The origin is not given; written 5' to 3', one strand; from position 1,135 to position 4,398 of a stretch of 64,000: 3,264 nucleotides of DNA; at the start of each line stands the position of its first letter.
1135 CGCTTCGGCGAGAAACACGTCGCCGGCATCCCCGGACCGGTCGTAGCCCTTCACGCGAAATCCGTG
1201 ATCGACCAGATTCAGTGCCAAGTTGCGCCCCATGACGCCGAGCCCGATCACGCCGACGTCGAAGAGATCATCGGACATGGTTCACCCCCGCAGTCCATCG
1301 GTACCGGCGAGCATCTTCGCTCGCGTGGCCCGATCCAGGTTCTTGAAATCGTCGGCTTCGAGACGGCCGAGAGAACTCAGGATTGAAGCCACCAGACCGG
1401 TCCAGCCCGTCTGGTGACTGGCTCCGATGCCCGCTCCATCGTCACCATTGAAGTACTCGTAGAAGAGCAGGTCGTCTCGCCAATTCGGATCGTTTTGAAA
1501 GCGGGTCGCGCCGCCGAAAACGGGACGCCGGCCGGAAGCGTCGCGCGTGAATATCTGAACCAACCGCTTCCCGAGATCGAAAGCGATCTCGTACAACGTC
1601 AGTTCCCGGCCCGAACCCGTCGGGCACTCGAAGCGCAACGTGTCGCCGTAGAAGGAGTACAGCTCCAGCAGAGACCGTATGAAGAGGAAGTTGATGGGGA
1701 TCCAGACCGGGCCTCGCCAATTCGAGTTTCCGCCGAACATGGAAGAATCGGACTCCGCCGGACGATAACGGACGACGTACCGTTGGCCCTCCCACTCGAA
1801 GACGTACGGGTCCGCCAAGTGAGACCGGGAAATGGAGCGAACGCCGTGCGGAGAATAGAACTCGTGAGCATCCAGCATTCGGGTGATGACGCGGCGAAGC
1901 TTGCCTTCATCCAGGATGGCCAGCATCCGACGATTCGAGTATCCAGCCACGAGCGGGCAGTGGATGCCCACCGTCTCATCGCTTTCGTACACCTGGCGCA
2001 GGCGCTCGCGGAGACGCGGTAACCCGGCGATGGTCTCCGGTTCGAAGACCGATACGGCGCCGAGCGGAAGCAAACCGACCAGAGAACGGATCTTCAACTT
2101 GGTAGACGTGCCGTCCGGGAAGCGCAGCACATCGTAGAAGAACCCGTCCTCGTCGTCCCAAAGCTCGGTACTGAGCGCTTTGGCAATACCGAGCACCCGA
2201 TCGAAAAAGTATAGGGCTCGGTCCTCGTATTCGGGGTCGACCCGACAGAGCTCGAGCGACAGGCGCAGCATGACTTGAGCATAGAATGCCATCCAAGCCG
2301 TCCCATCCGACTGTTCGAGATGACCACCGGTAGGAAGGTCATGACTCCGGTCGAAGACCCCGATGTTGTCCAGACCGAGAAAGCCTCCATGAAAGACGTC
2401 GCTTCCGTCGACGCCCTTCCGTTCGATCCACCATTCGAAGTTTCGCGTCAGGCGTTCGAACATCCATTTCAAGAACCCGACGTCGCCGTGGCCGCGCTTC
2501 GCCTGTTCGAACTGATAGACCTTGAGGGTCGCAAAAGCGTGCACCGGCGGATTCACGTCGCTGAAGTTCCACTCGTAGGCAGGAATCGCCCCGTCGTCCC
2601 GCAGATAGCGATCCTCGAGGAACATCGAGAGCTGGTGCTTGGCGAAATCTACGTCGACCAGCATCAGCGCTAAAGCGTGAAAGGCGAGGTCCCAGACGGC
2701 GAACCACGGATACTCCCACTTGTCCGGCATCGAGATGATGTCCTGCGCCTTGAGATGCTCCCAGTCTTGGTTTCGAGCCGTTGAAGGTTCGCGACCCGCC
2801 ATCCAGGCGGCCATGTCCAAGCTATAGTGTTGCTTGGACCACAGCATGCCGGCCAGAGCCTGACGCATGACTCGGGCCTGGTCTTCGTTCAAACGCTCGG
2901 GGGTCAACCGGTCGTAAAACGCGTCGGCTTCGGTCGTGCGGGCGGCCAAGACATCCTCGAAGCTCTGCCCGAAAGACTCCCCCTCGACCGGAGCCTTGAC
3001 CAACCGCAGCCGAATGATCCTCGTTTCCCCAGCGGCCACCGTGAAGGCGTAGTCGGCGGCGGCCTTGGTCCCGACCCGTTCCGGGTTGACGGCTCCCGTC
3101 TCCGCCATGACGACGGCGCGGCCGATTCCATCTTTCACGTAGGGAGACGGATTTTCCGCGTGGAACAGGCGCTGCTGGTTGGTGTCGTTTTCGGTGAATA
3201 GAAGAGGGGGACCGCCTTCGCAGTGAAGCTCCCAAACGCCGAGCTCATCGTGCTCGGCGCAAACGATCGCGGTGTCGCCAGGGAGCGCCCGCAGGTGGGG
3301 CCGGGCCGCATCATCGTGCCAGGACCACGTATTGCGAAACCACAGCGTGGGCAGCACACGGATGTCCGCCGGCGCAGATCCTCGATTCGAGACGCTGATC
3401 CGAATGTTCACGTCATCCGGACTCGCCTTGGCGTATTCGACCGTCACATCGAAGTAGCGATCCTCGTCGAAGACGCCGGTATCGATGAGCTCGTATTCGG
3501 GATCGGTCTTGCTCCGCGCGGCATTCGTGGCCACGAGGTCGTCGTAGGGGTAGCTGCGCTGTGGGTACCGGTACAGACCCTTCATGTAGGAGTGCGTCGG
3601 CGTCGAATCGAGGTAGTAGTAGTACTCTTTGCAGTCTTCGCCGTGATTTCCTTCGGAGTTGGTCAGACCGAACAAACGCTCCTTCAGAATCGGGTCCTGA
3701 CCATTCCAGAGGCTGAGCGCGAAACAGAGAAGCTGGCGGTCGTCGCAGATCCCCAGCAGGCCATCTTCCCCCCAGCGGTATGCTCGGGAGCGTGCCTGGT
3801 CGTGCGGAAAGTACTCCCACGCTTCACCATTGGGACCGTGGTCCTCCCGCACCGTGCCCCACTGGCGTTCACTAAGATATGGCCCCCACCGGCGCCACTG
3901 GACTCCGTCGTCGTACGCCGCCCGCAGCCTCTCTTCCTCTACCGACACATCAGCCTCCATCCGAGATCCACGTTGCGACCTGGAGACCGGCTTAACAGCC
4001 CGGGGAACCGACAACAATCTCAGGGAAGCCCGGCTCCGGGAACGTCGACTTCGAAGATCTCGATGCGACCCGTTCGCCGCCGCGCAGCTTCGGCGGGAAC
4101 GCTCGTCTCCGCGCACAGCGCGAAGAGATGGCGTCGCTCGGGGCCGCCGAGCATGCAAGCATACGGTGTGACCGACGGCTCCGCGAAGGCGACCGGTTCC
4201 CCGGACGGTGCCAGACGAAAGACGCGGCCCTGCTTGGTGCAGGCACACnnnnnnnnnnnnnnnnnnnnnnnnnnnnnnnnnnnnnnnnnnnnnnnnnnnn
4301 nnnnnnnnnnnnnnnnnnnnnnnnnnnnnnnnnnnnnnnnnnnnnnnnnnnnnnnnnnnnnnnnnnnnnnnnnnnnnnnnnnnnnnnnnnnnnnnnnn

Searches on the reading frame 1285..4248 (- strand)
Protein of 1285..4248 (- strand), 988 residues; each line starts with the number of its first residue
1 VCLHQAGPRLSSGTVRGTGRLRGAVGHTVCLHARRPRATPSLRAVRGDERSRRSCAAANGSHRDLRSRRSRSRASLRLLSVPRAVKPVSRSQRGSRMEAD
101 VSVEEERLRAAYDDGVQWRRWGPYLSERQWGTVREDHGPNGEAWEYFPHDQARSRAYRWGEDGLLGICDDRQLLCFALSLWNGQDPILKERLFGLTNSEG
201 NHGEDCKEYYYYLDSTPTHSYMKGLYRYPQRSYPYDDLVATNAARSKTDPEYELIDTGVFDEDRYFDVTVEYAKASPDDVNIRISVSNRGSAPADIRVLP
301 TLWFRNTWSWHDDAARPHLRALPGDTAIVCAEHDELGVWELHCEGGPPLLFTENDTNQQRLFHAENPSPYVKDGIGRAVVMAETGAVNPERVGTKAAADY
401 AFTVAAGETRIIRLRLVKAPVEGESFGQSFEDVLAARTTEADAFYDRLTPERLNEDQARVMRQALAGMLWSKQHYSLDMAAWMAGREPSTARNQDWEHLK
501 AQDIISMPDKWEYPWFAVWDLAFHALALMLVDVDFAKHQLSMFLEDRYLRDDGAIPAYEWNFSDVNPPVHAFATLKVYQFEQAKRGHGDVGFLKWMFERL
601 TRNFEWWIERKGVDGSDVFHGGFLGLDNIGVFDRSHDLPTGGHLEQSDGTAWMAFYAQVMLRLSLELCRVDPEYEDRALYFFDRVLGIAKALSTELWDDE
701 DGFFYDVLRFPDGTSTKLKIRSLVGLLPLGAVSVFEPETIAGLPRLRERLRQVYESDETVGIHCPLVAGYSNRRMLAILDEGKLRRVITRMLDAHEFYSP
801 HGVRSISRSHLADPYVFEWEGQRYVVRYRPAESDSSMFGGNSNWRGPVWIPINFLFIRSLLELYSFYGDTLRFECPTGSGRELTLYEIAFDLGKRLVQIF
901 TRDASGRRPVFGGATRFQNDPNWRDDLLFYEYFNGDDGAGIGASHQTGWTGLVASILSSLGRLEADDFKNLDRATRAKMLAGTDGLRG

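Call 30: search_protein_families(library=ncbifam, proteins=[window:1285-3960:-], max_evalue=0.00001)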
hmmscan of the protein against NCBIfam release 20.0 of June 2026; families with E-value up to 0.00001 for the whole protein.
window:1285-3960:- (892 aa): 0 families

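Call 38: search_protein_families(library=pfam, proteins=[window:1285-4248:-], max_evalue=0.001)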
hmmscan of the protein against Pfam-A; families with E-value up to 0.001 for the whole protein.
window:1285-4248:- (988 aa): 2 families
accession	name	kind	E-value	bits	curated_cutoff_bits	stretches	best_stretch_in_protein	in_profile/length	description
PF22422.2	MGH1-like_GH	-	6.5e-20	72.4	27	2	513-730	1-248/356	Mannosylglycerate hydrolase MGH1-like glycoside hydrolase domain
PF03200.22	Glyco_hydro_63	-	1.1e-14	54.6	22.4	1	648-867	253-430/492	Glycosyl hydrolase family 63 C-terminal domain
